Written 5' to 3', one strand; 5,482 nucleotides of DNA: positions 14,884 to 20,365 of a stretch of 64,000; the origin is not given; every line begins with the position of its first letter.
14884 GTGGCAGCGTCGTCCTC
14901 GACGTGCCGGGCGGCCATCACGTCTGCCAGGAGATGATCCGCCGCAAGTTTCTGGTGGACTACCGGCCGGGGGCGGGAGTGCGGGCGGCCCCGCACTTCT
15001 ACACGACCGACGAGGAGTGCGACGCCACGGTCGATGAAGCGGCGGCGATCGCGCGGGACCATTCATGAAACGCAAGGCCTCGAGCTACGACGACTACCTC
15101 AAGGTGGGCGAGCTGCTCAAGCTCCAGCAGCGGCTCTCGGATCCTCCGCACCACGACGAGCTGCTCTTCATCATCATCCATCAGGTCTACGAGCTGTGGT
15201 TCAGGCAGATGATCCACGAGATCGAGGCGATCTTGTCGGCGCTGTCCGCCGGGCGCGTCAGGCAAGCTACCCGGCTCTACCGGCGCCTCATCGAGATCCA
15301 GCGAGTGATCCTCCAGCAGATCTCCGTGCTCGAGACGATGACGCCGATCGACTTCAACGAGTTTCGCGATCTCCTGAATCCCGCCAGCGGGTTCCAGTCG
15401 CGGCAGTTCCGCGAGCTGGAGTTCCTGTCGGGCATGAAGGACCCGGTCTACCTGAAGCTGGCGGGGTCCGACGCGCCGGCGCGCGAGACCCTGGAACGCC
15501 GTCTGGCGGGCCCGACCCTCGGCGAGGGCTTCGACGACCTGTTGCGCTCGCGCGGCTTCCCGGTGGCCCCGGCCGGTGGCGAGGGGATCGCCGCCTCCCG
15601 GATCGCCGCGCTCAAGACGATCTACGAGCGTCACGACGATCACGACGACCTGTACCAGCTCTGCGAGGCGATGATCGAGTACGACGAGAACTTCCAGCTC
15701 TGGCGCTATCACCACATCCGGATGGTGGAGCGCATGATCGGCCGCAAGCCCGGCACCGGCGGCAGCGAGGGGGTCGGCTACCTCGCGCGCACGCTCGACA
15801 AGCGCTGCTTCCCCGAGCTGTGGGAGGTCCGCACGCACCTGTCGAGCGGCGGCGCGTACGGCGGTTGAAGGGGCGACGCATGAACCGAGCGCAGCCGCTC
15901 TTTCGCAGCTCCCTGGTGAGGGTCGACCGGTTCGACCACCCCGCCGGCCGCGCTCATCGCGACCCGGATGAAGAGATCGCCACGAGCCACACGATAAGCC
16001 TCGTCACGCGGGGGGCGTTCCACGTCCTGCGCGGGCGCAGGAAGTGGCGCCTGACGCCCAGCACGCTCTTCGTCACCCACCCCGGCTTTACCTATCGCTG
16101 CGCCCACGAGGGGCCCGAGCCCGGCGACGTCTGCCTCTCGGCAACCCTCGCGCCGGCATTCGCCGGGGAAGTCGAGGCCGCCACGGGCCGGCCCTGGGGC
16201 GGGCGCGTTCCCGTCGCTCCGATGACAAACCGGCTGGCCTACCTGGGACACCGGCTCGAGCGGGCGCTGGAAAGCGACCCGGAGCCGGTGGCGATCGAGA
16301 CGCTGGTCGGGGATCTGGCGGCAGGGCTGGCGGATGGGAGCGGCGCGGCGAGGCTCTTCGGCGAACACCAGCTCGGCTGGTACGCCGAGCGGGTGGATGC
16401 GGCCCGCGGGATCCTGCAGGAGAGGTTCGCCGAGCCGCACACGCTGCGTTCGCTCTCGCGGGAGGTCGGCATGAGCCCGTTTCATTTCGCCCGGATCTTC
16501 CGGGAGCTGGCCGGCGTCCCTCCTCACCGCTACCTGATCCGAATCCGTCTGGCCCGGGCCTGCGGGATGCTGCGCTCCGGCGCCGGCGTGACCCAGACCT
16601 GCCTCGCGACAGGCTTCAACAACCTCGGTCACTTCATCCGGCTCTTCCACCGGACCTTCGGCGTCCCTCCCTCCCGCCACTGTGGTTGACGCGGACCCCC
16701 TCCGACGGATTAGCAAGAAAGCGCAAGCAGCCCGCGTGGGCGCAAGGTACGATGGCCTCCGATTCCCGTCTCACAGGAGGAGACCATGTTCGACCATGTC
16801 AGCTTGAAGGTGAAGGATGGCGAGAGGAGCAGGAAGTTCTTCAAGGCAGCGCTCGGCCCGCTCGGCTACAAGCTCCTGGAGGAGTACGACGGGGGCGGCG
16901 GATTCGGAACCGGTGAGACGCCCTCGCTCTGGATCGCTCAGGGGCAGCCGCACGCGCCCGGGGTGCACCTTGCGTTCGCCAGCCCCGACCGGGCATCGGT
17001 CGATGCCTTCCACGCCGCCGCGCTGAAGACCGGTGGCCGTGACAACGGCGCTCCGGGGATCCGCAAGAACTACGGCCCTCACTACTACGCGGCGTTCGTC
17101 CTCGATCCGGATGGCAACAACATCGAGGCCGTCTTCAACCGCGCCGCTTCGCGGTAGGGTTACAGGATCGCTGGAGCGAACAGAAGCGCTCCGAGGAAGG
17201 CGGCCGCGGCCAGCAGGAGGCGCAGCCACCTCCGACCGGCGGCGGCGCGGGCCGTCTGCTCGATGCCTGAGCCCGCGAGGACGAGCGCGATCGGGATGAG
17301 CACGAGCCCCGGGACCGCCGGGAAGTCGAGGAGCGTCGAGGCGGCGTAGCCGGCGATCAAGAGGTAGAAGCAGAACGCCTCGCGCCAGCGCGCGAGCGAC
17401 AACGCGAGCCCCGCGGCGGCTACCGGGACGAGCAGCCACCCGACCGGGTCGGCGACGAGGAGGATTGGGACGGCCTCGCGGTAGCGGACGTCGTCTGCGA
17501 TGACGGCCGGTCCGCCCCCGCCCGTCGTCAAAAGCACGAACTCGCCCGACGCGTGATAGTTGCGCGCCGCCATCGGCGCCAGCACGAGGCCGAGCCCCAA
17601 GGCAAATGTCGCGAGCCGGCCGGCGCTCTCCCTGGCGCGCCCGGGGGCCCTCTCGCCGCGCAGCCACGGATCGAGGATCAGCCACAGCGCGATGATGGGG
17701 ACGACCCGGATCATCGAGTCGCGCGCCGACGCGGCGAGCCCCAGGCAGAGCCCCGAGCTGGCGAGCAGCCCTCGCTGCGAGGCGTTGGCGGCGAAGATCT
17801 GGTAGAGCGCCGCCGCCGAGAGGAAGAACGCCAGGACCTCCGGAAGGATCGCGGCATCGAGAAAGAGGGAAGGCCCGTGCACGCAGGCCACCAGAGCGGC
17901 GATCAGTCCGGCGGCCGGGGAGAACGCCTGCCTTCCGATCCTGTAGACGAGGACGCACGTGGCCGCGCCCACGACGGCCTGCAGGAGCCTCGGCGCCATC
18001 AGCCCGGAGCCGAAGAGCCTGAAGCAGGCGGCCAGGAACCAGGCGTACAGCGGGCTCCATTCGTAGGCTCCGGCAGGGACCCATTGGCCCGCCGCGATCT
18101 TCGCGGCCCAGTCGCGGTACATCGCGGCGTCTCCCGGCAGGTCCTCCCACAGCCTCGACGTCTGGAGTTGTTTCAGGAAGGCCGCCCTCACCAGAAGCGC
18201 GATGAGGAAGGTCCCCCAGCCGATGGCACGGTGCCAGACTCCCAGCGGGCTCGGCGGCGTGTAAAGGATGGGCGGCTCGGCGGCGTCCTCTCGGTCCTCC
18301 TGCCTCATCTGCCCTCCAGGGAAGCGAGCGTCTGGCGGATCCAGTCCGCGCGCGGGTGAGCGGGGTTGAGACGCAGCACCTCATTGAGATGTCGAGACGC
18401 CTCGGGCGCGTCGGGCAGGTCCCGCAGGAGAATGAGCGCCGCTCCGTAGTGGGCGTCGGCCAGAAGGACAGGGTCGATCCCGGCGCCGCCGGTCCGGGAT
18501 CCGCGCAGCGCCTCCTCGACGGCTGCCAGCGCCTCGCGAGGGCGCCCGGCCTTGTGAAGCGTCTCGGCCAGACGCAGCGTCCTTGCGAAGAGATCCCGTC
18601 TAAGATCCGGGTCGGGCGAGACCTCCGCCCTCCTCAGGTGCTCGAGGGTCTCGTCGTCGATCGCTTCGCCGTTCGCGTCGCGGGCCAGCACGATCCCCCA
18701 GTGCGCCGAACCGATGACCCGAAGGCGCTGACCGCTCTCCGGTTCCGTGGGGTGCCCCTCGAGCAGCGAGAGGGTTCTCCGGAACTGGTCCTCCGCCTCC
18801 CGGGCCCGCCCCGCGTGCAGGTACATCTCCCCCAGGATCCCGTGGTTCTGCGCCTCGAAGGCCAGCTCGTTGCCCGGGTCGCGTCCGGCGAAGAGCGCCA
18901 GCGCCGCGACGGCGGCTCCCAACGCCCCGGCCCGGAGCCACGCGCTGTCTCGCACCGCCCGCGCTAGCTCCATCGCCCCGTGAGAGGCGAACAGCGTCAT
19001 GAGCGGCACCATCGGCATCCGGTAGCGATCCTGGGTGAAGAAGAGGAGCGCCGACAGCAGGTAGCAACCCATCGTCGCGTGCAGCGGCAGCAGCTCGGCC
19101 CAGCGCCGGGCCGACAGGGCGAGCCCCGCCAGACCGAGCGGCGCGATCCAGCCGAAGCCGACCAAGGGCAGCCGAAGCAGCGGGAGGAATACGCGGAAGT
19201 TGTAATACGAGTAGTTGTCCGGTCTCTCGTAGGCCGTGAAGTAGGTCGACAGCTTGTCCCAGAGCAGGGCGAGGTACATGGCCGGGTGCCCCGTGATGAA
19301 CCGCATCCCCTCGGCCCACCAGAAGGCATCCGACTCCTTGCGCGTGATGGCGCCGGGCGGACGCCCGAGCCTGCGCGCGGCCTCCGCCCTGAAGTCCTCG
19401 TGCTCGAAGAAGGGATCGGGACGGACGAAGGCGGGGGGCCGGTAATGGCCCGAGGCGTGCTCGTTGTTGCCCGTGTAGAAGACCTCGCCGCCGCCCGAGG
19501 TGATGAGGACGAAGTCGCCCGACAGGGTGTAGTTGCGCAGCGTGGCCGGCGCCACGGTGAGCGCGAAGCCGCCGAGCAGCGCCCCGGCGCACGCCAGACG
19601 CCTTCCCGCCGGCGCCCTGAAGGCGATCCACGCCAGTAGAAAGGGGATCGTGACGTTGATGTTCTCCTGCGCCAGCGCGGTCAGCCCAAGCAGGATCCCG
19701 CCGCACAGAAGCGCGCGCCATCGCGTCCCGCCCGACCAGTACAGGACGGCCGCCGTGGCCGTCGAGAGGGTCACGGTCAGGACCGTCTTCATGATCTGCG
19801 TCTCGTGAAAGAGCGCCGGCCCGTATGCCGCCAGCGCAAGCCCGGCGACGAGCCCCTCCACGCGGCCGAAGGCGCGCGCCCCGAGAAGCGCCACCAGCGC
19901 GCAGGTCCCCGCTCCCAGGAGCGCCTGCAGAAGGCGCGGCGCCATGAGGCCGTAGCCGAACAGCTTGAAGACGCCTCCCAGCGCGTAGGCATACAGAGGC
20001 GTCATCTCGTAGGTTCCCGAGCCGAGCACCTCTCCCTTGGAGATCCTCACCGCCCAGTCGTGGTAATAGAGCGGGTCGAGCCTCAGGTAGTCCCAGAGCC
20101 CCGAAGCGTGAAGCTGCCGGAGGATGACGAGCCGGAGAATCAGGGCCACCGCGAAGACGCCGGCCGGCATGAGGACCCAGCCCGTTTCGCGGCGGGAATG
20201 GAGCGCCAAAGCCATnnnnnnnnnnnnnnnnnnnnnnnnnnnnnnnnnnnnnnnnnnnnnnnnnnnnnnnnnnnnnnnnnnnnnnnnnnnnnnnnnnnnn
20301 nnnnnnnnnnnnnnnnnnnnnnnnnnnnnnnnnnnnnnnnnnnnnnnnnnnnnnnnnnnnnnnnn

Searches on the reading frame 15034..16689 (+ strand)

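Call 92: search_protein_families(library=pfam, proteins=[window:15034-16689:+], max_evalue=0.00001)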
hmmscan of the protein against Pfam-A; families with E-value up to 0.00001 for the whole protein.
window:15034-16689:+ (551 aa): 2 families
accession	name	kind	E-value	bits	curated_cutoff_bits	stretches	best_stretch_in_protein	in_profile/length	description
PF12833.13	HTH_18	-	3.6e-21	75.7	33.6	1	474-548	1-76/80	Helix-turn-helix domain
PF00165.29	HTH_AraC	-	1.7e-09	38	26.6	0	461-501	1-41/42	Bacterial regulatory helix-turn-helix proteins, AraC family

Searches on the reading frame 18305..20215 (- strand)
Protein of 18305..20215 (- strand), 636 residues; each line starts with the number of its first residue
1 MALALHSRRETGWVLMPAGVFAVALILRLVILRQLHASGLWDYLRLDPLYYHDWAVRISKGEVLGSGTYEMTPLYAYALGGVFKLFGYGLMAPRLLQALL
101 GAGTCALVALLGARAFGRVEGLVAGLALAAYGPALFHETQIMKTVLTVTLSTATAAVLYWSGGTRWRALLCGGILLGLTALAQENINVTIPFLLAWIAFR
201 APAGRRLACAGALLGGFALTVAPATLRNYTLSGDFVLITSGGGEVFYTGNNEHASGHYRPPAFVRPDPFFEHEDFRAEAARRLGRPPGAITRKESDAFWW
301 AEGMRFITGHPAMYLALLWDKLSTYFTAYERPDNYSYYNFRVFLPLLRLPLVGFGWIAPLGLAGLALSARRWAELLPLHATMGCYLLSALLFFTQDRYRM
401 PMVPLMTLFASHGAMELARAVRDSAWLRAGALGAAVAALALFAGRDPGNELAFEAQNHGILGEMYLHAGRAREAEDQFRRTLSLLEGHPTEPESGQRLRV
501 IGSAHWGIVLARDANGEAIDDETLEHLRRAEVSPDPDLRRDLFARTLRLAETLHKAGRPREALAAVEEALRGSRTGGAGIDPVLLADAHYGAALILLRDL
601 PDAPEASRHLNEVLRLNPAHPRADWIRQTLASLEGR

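Call 92: search_protein_families(library=pfam, proteins=[window:18305-20215:-], max_evalue=0.00001)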
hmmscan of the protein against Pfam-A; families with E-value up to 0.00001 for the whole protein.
window:18305-20215:- (636 aa): 3 families
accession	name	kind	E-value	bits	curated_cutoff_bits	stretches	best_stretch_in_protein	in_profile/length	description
PF13231.12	PMT_2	-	5.7e-07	30.3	26.1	1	72-217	3-147/160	Dolichyl-phosphate-mannose-protein mannosyltransferase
PF07719.23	TPR_2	-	9.8e-07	28.9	27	0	548-571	6-29/34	Tetratricopeptide repeat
PF13424.12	TPR_12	-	2.8e-06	27.9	30.1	0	544-616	3-74/77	Tetratricopeptide repeat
